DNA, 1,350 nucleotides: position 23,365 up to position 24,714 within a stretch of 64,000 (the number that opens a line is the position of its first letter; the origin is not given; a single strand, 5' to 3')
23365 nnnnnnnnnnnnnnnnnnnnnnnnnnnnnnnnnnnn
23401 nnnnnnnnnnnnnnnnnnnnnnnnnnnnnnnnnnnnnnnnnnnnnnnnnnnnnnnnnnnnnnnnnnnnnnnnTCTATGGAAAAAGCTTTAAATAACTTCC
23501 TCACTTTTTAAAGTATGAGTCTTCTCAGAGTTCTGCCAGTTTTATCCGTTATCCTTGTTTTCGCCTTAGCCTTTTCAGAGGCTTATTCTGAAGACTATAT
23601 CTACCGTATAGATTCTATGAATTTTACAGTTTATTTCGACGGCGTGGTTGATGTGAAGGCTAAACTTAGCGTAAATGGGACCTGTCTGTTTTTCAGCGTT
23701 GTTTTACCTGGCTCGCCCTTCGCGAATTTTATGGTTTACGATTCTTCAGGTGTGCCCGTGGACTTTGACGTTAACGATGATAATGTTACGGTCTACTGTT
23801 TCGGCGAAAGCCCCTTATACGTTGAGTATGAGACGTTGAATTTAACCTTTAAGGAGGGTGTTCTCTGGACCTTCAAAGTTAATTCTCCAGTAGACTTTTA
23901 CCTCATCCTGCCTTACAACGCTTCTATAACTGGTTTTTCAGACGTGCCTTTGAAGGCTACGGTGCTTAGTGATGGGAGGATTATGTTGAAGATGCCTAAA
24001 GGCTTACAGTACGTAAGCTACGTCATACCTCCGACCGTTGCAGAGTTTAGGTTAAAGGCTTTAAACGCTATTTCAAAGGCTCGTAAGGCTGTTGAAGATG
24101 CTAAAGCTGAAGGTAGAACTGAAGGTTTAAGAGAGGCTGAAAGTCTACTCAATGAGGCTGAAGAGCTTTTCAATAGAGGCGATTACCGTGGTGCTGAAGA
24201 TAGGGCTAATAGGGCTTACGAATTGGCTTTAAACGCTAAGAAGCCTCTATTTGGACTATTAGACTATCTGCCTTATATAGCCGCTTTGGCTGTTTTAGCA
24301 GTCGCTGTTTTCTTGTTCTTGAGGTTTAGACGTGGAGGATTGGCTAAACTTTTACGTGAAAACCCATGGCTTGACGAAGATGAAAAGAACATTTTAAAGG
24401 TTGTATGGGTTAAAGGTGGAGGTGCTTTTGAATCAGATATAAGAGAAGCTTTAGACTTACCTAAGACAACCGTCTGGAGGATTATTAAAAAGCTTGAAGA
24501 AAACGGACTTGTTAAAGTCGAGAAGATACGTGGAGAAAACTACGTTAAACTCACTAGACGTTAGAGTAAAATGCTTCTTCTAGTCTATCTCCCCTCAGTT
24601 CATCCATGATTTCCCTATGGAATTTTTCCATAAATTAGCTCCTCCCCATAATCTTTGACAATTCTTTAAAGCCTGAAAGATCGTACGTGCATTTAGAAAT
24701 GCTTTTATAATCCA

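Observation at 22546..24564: Secreted helical protein plus ToxR-like membrane-anchored wHTH regulator with sequon-rich extracellular domain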

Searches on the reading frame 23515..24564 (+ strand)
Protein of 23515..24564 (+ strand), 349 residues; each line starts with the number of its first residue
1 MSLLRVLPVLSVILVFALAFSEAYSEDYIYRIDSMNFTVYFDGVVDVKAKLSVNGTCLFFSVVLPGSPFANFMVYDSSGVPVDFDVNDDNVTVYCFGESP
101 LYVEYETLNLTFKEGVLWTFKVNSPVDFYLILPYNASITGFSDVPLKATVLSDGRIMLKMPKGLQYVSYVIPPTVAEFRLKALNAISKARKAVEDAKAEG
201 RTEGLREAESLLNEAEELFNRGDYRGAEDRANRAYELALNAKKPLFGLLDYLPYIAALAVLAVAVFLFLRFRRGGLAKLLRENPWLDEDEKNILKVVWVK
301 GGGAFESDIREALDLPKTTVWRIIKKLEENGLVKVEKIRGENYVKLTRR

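Call 3: search_protein_families(library=pfam, proteins=[window:23515-24564:+], max_evalue=1)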
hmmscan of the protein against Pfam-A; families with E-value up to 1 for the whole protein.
window:23515-24564:+ (349 aa): 23 families
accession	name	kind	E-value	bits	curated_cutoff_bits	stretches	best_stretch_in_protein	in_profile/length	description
PF01978.25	TrmB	-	9.1e-06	25.9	25.6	1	299-340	18-59/68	Sugar-specific transcriptional regulator TrmB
PF13412.12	HTH_24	-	1.5e-05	24.9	21.9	1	308-334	22-48/48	Winged helix-turn-helix DNA-binding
PF24034.1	DUF7343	-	2.6e-05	24.4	27.6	1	288-346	3-61/62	Domain of unknown function (DUF7343)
PF13463.12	HTH_27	-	6.1e-05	23.7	22.2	1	293-347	8-65/68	Winged helix DNA-binding domain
PF12840.13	HTH_20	-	0.00032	21.1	27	1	299-336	14-51/51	Helix-turn-helix domain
PF03965.22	Penicillinase_R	-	0.00046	21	22.6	1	288-341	3-58/115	Penicillinase repressor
PF12802.13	MarR_2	-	0.00067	20.2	27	1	307-336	24-53/61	MarR family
PF01325.25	Fe_dep_repress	-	0.0014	19.2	26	1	306-340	25-59/60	Iron dependent repressor, N-terminal DNA binding domain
PF01047.28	MarR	-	0.0014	18.9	24.6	1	305-337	19-51/59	MarR family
PF25213.1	HVO_A0261_N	-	0.0029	17.9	35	1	306-336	27-57/86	HVO_A0261 N-terminal domain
PF09339.16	HTH_IclR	-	0.0037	17.4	22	1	307-334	22-49/52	IclR helix-turn-helix domain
PF05942.16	PaREP1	-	0.0052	17.1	24.4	1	205-241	3-39/115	Archaeal PaREP1/PaREP8 family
PF08279.18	HTH_11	-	0.0061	16.9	25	1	308-340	20-51/55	HTH domain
PF02002.24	TFIIE_alpha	-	0.011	16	22.9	1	288-342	13-66/105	TFIIE alpha subunit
PF22665.2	DUF6293_C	-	0.019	15.8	27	1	322-348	66-92/101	DUF6293 C-terminal winged helix domain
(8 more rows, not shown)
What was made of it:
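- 24367..24558 (+): ORF2 cytoplasmic winged helix-turn-helix (residues 285-348). The recognition helix is K317-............. Pfam TrmB, HTH_24, HTH_27 and DUF7343 (call 3).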

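Call 4: search_protein_families(library=ncbifam, proteins=[window:23515-24564:+], max_evalue=1)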
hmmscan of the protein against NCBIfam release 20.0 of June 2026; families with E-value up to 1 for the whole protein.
window:23515-24564:+ (349 aa): 13 families
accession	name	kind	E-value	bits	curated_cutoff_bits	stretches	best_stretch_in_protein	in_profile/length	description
TIGR01884.1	cas_HTH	subfamily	6.1e-05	22.5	60.2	1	286-343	140-196/202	CRISPR-associated CARF protein Csa3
NF053606.1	Sta1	subfamily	0.00017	21.6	80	1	286-340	18-71/100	Sta1 family transcriptional regulator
NF040939.2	trans_reg_lrs14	equivalog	0.00019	21.4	90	1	286-341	19-74/103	Lrs14 family HTH-type transcriptional regulator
NF007339.0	PRK09834.1-1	equivalog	0.00039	19.8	299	1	300-336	35-71/271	DNA-binding transcriptional regulator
NF008273.0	PRK11050.1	equivalog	0.0078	15.9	153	1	299-340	50-91/156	manganese-binding transcriptional regulator MntR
TIGR03338.1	phnR_burk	equivalog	0.0093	15.6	271.5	1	288-340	19-71/212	phosphonate utilization associated transcriptional regulator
NF003025.0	PRK03902.1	equivalog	0.021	14.9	138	1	297-340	17-59/142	transcriptional regulator MntR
NF003210.0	PRK04172.1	equivalog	0.022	13.6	350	1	286-348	4-64/496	phenylalanine--tRNA ligase subunit alpha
NF008846.0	PRK11886.1-1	equivalog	0.039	13.3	353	1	308-343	22-56/312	bifunctional biotin--[acetyl-CoA-carboxylase] ligase/biotin operon repressor BirA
NF007548.0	PRK10163.1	equivalog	0.05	12.7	406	1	292-335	29-72/271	HTH-type transcriptional repressor AllR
TIGR00122.1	birA_repr_reg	equivalog_domain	0.053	13.4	70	1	308-337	18-46/69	biotin operon repressor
NF045644.1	TransRegBhcR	equivalog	0.2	10.9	350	1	293-338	31-75/267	HTH-type transcriptional regulator BhcR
NF052674.1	SAXB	equivalog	0.22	11.9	95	1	181-242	37-96/111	SoxAX-binding protein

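Call 5: find_homologous_proteins(query=window:23515-24561:+)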
Query window:23515-24561:+ (349 aa): 10 proteins with E <= 0.001 among 8000 candidates.
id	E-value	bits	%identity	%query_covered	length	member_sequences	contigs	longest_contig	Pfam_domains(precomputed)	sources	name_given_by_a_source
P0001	5.4e-210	714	91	100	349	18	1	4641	PF13412.13,PF01978.26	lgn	-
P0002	1.7e-206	703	90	100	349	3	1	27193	PF13412.13,PF01978.26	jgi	-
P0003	2.9e-181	620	79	100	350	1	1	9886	PF13412.13,PF01978.26,PF24034.2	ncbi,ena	-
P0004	4.6e-181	619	80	100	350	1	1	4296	PF13412.13,PF01978.26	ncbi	ncbi:MAG: helix-turn-helix domain-containing protein [Candidatus Bathyarchaeia archaeon]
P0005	6.4e-180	616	79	100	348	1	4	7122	PF13412.13,PF01978.26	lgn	-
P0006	2.0e-178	611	78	100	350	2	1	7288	PF13412.13,PF01978.26,PF24034.2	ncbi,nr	ncbi:winged helix-turn-helix transcriptional regulator [Candidatus Bathyarchaeota archaeon]|nr:winge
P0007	2.1e-177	607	79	100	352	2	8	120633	PF13412.13,PF01978.26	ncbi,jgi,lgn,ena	ncbi:MAG: winged helix-turn-helix transcriptional regulator [Candidatus Bathyarchaeia archaeon]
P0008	1.0e-109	385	56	90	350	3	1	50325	PF13412.13,PF01978.26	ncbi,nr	ncbi:winged helix-turn-helix transcriptional regulator [Candidatus Bathyarchaeota archaeon]|nr:winge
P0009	1.0e-79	286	44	96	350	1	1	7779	PF01047.29,PF13412.13,PF01325.26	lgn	-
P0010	7.0e-62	228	32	92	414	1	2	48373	PF12840.14,PF13412.13,PF12802.14,PF05168.20,PF24034.2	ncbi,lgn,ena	-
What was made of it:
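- On Pfam DUF7343 (PF24034): Some relatives carry a precomputed PF24034 hit (call 5).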

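Call 11: find_encoding_contigs(protein=P0008, flank=6000, max_places=3)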
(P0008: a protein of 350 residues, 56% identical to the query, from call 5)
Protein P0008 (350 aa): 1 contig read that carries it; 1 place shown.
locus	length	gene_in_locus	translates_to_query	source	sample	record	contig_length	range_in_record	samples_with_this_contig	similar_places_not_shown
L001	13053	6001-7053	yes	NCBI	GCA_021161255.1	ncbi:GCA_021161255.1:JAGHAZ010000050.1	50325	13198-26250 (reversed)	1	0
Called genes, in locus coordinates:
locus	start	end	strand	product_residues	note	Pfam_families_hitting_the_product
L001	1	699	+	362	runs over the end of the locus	PF05343:Peptidase_M42, PF01546:Peptidase_M20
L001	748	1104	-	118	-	PF09868:DUF2095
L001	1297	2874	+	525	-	PF19864:Radical_SAM_N2, PF04055:Radical_SAM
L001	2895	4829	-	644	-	PF12715:Abhydrolase_7 (weak), PF05448:AXE1 (weak), PF02129:Peptidase_S15 (faint), PF01738:DLH (weak), PF22244:GCE_fung (faint), PF00326:Peptidase_S9 (faint), PF08840:BAAT_C (faint)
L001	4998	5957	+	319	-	-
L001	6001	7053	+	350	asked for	PF01978:TrmB (weak), PF13412:HTH_24 (weak)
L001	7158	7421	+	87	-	-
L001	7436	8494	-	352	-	PF00753:Lactamase_B (faint), PF12706:Lactamase_B_2 (faint)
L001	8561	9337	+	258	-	PF00899:ThiF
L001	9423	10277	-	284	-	PF01978:TrmB, PF11495:TrmB_EBD_N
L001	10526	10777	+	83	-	-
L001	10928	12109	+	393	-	PF00291:PALP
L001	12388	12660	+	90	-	-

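Call 12: find_encoding_contigs(protein=P0010, flank=6000, max_places=3)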
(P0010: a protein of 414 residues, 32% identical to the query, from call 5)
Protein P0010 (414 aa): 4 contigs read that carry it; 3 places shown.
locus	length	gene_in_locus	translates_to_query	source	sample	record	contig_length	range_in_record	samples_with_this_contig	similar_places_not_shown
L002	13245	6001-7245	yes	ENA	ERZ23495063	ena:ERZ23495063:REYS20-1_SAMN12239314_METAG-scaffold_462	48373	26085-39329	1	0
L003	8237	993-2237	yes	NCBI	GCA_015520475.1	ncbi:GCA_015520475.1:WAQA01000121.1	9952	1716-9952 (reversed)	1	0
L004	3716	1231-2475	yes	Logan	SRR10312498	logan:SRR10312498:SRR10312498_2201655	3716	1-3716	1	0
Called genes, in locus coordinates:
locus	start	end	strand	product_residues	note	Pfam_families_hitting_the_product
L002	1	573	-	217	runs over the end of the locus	PF02811:PHP, PF13263:PHP_C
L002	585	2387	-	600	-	PF00133:tRNA-synt_1 (faint), PF09334:tRNA-synt_1g, PF08264:Anticodon_1, PF19303:Anticodon_3, PF01588:tRNA_bind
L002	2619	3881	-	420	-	PF13528:Glyco_trans_1_3, PF04101:Glyco_tran_28_C, PF06722:EryCIII-like_C, PF00201:UDPGT (weak)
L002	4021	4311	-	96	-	PF01638:HxlR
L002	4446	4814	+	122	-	-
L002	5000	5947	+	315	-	-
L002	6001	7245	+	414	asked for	PF05168:HEPN (faint), PF24034:DUF7343 (weak), PF12802:MarR_2 (weak), PF12840:HTH_20 (weak), PF13412:HTH_24 (weak)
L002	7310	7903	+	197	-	PF03167:UDG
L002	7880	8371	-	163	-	PF07998:Peptidase_M54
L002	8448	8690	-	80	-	PF01938:TRAM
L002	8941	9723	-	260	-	PF00731:AIRC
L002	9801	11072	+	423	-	PF01969:Ni_insertion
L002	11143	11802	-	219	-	-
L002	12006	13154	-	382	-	PF01208:URO-D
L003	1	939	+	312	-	?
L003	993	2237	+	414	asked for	PF05168:HEPN (faint), PF24034:DUF7343 (weak), PF12802:MarR_2 (weak), PF12840:HTH_20 (weak), PF13412:HTH_24 (weak)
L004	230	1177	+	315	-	-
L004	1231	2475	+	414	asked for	PF05168:HEPN (faint), PF24034:DUF7343 (weak), PF12802:MarR_2 (weak), PF12840:HTH_20 (weak), PF13412:HTH_24 (weak)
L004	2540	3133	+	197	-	PF03167:UDG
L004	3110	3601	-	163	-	PF07998:Peptidase_M54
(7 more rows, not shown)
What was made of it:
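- Archaeal genomes encode many soluble wHTH regulators, several of them in these very loci (calls 3, 11, 12).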

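Call 13: find_encoding_contigs(protein=P0009, flank=6000, max_places=3)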
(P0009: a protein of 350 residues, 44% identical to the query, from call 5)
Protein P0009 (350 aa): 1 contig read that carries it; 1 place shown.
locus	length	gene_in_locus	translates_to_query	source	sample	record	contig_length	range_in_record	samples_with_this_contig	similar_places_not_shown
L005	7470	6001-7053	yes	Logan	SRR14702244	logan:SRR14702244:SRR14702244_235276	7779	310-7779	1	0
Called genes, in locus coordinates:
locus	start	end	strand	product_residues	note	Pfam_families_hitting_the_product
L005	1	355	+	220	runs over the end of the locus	?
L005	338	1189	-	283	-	PF01261:AP_endonuc_2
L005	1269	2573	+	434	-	PF00368:HMG-CoA_red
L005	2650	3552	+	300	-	-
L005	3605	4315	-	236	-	-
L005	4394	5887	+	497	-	PF00370:FGGY_N, PF02782:FGGY_C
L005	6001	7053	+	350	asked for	PF01047:MarR (weak), PF01325:Fe_dep_repress (faint), PF13412:HTH_24 (faint)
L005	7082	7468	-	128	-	?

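Call 17: predict_structure(alignment_id=A1)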
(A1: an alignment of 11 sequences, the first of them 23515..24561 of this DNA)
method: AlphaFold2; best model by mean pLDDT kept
length: 349 residues; sequences in the alignment: 11
mean_pLDDT: 82.6   pTM: 0.49
mean pLDDT of the five models: 82.6, 79.5, 79.1, 76.6, 76.4
residues with pLDDT >= 90: 128; 70-90: 164; 50-70: 45; < 50: 12
segments of 3 or more residues with pLDDT < 50: 16-26
pLDDT, mean of each block of 10 residues (from residue 1): 53 48 52 93 92 83 87 90 85 84 94 90 95 91 94 91 95 74 94 92 90 95 90 94 66 66 69 67 79 82 83 82 86 83 78
secondary structure, 60 per line:
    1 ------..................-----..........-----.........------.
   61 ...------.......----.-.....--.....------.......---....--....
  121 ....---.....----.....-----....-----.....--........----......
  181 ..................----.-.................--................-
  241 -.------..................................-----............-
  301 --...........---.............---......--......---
elements in order: H7-24 E30-39 E45-53 E60-63 E70-76 E83-87 E90-94 E101-107 E111-114 E117-124 E128-132 E137-141 E147-150 E156-160 E163-170 H175-198 H205-221 H224-239 H249-282 H288-299 E303-305 H306-313 H317-329 E333-338 E341-346
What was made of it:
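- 23596..24030 (+): ORF2 extracellular beta-sandwich domain (residues 28-172) with five N-x-S/T sequons and the conserved motif Y105-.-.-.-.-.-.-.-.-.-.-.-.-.118. The model has pLDDT 83-95 here (call 17).
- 24037..24231 (+): ORF2 extracellular three-helix stalk (residues 175-239) containing a G-D-Y hairpin. Call 17.
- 24367..24558 (+): The model shows a1-b1-a2-a3-b2-b3 topology (call 17).
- On MarR family: Only the core wHTH of about 65 aa is present after the TM helix (call 17).
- Checked: The AlphaFold2 model (mean pLDDT 82.6) gives 14 strands in residues 30-170, three helices in 175-239, a long helix at 249-282, and a canonical a1-b1-a2-a3-b2-b3 winged helix in 288-346 (call 17).
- A confident model with canonical wHTH topology (call 17).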

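Call 18: search_protein_representatives(alignment_id=A1)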
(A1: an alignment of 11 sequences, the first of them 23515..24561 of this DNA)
Query: 11 sequences, 350 profile positions. Proteins with E-value up to 0.001 (for the whole library): 1620; up to 1e-10: 714; up to 1e-30: 283. The best 150 are listed.
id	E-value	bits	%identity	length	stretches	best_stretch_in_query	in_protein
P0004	2.2e-191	651.8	-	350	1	1-350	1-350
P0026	1.3e-130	451.9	-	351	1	5-349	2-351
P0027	4.6e-97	341.6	-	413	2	5-242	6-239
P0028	1.0e-93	330.5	-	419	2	9-239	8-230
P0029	5.0e-90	318.4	-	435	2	7-243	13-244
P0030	1.5e-89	316.8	-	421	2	14-237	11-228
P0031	4.4e-88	312.1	-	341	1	12-348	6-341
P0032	1.0e-87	310.9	-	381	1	5-348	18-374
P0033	2.9e-87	309.4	-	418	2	10-241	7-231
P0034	1.6e-86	307.0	-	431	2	11-242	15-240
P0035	4.0e-86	305.6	-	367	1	12-349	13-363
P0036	2.4e-81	289.9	-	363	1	1-349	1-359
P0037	2.1e-80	286.8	-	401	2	34-240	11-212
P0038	1.1e-79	284.4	-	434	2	7-241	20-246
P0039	1.7e-79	283.8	-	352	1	1-350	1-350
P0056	2.3e-72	260.3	-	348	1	11-348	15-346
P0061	3.4e-71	256.5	-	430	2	4-242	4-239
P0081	1.1e-65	238.3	-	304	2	18-173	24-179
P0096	1.7e-62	227.9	-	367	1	15-348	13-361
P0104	3.0e-60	220.5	-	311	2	18-173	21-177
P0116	3.3e-55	203.9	-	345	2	26-172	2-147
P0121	1.8e-54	201.5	-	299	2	5-172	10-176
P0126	1.1e-52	195.7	-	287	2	5-173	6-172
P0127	1.1e-52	195.6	-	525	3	7-239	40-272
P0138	1.8e-50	188.4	-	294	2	4-171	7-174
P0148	2.1e-49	184.8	-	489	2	13-275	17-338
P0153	1.8e-48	181.8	-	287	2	13-175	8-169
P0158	1.4e-47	178.9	-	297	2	23-173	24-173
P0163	9.2e-46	172.9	-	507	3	272-348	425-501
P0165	2.6e-45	171.4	-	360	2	29-177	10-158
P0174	5.0e-44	167.2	-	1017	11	176-283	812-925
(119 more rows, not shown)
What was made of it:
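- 1620, 714 and 283 cluster representatives at E<=1e-3, 1e-10 and 1e-30 (call 18).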

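Call 20: list_cluster_members(proteins=[P0026, P0027, P0031, P0032, P0036, P0081, P0104, P0127, P0174, P0163])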
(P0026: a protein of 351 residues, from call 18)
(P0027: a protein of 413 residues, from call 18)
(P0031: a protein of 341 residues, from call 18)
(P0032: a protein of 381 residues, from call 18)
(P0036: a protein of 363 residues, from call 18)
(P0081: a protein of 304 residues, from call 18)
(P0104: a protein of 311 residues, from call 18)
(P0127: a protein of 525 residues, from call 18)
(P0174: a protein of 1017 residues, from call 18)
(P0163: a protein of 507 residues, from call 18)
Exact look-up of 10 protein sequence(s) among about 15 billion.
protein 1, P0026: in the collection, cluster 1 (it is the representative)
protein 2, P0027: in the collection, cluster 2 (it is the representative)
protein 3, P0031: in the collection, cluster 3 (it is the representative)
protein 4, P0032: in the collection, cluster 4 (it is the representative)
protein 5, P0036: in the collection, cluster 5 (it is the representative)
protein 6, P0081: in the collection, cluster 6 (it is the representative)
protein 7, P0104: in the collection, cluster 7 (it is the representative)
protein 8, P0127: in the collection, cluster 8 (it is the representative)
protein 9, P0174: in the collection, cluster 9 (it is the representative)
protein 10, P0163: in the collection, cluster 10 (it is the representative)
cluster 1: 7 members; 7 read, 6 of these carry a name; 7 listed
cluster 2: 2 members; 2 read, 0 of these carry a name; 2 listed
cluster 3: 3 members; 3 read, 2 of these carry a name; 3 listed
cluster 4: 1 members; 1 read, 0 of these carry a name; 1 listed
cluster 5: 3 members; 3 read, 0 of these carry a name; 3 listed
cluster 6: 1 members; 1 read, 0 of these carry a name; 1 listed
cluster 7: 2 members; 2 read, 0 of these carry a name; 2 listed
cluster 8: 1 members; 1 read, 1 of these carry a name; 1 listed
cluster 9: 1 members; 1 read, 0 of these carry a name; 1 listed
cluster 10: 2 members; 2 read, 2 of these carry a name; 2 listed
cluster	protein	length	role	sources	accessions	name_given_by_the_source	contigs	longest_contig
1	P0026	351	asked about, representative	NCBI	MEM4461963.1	MAG: MarR family transcriptional regulator [Candidatus Bathyarchaeia archaeon]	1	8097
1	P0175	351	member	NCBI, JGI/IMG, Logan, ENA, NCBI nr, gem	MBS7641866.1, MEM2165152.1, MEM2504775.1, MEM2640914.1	MAG: MarR family transcriptional regulator [Candidatus Bathyarchaeia archaeon] | MarR family transcriptional regulator [Candidatus Bathyarchaeota archaeon]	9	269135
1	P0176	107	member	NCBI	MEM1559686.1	MAG: MarR family transcriptional regulator, partial [Candidatus Bathyarchaeia archaeon]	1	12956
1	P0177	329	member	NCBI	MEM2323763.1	MAG: hypothetical protein QW071_04335, partial [Candidatus Bathyarchaeia archaeon]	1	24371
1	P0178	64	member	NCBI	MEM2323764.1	MAG: MarR family transcriptional regulator, partial [Candidatus Bathyarchaeia archaeon]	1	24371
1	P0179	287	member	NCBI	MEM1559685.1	MAG: hypothetical protein QXH79_05425, partial [Candidatus Bathyarchaeia archaeon]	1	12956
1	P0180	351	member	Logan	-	-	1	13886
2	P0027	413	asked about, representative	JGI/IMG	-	-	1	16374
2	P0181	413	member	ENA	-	-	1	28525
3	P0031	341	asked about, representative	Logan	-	-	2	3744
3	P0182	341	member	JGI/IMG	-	uncharacterized membrane protein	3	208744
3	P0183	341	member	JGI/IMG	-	uncharacterized membrane protein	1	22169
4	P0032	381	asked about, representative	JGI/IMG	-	-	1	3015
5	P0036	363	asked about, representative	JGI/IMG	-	-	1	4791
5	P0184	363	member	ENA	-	-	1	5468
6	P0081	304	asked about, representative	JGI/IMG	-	-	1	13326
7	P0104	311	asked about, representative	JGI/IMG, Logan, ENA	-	-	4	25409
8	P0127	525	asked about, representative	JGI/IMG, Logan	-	uncharacterized membrane protein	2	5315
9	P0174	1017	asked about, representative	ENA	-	-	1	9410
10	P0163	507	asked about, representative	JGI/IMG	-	uncharacterized membrane protein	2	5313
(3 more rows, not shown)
